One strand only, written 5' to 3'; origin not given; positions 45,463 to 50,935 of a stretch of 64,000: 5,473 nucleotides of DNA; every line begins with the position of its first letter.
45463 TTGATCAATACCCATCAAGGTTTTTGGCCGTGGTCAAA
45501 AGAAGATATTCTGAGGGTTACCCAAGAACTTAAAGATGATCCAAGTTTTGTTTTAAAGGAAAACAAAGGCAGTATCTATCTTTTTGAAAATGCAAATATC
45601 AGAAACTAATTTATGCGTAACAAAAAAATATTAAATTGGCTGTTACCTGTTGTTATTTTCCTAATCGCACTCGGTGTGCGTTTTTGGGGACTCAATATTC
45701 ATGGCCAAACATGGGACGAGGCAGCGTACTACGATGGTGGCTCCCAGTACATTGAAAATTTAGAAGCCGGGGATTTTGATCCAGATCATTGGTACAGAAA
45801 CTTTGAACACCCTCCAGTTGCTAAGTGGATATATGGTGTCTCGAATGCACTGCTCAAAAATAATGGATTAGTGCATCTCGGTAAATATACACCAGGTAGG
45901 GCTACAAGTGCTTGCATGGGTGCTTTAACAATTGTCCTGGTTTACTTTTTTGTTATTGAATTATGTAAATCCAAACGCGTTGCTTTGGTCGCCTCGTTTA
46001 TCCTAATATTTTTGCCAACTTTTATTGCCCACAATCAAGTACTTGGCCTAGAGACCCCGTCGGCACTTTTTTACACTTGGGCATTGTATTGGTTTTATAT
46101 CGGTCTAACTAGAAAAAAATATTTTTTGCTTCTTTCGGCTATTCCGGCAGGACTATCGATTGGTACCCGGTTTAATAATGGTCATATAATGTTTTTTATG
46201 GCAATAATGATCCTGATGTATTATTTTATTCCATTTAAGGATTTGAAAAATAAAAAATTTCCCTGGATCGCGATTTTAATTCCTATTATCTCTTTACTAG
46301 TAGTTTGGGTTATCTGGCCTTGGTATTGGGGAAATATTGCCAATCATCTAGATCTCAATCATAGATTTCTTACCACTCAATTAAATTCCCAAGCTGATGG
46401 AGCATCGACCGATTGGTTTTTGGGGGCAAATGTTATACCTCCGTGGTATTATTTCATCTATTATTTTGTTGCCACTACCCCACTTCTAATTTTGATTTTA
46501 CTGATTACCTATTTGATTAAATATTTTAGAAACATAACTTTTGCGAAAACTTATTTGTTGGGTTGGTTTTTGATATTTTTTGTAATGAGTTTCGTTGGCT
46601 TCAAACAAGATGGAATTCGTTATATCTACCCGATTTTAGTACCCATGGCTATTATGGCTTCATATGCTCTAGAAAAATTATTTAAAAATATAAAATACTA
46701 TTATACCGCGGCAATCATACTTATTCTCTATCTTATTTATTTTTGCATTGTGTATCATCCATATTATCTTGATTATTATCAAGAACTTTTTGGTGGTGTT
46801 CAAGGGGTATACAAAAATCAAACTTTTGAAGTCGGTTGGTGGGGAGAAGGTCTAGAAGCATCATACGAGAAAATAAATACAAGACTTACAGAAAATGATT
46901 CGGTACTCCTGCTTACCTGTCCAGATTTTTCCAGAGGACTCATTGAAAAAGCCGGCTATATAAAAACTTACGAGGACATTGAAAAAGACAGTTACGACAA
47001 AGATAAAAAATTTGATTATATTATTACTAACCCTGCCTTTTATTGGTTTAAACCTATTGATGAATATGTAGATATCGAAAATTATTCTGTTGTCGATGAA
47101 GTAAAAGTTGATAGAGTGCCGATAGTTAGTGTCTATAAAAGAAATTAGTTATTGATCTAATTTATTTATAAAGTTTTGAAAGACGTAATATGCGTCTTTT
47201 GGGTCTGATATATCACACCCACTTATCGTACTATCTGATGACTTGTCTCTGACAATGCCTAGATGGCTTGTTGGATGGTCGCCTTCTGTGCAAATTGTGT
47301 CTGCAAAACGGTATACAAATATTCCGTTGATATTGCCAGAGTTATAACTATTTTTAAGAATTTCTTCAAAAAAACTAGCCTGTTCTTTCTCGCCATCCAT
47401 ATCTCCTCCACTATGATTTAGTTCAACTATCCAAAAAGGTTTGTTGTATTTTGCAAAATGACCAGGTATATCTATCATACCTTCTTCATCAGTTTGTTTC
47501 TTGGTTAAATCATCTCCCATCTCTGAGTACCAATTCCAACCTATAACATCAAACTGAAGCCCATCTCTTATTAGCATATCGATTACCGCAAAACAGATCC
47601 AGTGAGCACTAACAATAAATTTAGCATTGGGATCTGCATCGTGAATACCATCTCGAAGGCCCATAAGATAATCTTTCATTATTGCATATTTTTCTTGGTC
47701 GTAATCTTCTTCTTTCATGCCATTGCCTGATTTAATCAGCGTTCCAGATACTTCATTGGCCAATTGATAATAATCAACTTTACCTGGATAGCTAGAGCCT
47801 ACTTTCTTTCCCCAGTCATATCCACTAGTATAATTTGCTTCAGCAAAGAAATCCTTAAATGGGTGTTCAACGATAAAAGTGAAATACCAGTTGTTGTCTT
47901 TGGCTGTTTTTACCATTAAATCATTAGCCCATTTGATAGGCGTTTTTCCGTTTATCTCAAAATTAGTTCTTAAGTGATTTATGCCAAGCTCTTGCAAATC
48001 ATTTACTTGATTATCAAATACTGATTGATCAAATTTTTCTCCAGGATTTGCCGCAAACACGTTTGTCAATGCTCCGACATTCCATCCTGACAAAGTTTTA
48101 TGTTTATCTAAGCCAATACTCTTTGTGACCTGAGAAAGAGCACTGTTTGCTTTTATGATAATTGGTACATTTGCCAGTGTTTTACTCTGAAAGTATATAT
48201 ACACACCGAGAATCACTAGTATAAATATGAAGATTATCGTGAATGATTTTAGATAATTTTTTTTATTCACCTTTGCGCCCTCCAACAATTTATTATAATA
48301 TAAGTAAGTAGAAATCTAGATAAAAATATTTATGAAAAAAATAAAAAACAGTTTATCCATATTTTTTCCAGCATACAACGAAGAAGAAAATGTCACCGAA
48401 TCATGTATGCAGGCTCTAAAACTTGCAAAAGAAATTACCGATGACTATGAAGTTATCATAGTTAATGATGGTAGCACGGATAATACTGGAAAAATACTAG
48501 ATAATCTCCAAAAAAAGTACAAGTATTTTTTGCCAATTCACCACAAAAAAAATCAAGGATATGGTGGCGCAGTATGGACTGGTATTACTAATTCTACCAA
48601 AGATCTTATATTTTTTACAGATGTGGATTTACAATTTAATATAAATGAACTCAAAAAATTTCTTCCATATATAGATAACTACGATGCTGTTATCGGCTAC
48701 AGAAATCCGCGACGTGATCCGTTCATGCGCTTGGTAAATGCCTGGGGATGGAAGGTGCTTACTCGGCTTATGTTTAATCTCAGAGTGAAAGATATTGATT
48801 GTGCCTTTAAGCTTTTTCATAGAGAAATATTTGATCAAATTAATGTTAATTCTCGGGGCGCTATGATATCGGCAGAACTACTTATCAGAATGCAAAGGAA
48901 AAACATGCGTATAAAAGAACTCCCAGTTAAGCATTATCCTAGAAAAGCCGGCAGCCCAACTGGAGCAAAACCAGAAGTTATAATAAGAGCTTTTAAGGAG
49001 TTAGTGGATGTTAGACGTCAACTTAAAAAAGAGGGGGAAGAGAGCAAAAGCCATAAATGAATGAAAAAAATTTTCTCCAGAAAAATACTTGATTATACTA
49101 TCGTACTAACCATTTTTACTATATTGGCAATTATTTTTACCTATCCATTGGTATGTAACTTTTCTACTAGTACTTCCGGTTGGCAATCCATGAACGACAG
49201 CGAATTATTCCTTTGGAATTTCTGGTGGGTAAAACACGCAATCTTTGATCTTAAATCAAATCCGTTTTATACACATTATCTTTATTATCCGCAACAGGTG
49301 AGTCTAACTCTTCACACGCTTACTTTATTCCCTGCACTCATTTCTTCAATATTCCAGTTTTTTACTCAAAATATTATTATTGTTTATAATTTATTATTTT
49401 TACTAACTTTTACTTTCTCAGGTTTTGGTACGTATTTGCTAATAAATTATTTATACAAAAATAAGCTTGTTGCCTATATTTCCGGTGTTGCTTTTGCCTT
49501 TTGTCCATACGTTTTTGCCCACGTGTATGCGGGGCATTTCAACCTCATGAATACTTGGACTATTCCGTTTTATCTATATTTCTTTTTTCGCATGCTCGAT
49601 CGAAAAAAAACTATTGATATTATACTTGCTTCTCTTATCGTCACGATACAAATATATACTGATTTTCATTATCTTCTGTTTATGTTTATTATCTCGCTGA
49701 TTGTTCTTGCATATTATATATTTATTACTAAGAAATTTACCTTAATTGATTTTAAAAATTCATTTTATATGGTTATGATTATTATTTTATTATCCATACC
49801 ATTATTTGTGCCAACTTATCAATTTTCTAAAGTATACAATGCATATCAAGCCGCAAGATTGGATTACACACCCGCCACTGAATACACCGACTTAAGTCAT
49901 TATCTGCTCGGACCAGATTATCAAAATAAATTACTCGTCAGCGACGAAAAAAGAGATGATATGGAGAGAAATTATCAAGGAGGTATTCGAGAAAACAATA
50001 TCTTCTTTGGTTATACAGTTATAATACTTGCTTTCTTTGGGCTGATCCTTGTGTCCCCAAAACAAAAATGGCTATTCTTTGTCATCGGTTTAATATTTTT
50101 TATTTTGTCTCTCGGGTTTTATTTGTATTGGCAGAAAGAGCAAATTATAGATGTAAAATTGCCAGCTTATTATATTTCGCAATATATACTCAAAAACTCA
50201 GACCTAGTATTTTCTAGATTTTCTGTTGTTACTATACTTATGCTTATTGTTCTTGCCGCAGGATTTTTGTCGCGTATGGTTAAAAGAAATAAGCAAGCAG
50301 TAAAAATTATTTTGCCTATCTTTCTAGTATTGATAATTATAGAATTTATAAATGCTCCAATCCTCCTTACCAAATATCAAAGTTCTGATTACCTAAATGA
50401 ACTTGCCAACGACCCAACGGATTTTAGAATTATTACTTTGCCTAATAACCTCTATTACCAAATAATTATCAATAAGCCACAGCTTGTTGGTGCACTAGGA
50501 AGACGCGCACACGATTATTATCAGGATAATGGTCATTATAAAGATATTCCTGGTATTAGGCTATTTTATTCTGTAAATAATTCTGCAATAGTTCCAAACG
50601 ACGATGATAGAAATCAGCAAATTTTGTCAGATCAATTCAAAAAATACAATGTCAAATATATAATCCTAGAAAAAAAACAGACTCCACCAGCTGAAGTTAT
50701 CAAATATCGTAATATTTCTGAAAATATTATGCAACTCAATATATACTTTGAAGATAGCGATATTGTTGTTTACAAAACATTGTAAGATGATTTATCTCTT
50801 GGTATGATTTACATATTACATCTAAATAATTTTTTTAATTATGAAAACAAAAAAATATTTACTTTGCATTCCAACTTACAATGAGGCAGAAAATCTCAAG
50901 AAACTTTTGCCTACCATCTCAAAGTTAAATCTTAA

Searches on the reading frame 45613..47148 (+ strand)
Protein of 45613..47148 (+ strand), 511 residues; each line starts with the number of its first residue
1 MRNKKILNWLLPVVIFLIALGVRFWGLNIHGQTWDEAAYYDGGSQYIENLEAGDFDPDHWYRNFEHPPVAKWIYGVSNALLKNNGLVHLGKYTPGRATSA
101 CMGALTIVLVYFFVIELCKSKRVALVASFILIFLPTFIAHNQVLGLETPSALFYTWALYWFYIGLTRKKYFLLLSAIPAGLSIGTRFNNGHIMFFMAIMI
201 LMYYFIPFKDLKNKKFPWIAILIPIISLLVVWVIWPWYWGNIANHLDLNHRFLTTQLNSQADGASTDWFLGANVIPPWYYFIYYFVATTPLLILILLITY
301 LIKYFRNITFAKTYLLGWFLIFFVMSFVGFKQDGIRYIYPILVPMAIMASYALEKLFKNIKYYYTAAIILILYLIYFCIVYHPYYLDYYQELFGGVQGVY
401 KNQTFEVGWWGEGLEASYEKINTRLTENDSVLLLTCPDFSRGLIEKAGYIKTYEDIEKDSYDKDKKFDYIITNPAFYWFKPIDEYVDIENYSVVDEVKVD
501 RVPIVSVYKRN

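Call 20: search_protein_families(library=pfam, proteins=[window:45613-47148:+], max_evalue=0.0001)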
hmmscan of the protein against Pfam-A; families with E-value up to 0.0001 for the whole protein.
window:45613-47148:+ (511 aa): 2 families
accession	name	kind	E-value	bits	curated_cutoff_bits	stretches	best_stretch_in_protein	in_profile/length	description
PF02366.24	PMT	-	2.6e-12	47.2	22.7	1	14-241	2-234/245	Dolichyl-phosphate-mannose-protein mannosyltransferase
PF13231.12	PMT_2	-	1.2e-10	42.3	26.1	1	66-235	2-160/160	Dolichyl-phosphate-mannose-protein mannosyltransferase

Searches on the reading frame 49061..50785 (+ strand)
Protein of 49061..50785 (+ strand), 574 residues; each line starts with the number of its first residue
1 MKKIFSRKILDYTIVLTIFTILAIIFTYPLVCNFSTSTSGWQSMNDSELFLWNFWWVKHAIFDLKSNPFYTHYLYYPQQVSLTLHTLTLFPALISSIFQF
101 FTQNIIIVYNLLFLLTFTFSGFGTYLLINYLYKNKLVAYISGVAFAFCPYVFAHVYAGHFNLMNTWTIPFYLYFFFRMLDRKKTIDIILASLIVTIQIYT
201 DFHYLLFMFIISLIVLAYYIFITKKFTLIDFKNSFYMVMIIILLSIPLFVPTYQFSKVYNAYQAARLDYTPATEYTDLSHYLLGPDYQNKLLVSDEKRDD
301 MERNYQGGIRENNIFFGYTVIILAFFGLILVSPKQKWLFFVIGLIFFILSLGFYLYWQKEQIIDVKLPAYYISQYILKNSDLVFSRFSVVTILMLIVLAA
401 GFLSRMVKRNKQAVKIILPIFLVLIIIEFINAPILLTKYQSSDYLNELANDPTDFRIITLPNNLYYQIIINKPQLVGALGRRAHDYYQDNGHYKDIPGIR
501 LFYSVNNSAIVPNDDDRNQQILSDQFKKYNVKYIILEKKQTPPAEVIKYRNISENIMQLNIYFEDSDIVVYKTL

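Call 20: search_protein_families(library=pfam, proteins=[window:49061-50785:+], max_evalue=0.0001)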
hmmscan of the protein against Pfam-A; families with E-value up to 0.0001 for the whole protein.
window:49061-50785:+ (574 aa): 1 family
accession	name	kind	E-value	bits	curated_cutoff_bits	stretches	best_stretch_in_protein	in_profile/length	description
PF10131.15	PTPS_related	-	9e-08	31.5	26.4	1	90-245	7-162/621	6-pyruvoyl-tetrahydropterin synthase related domain; membrane protein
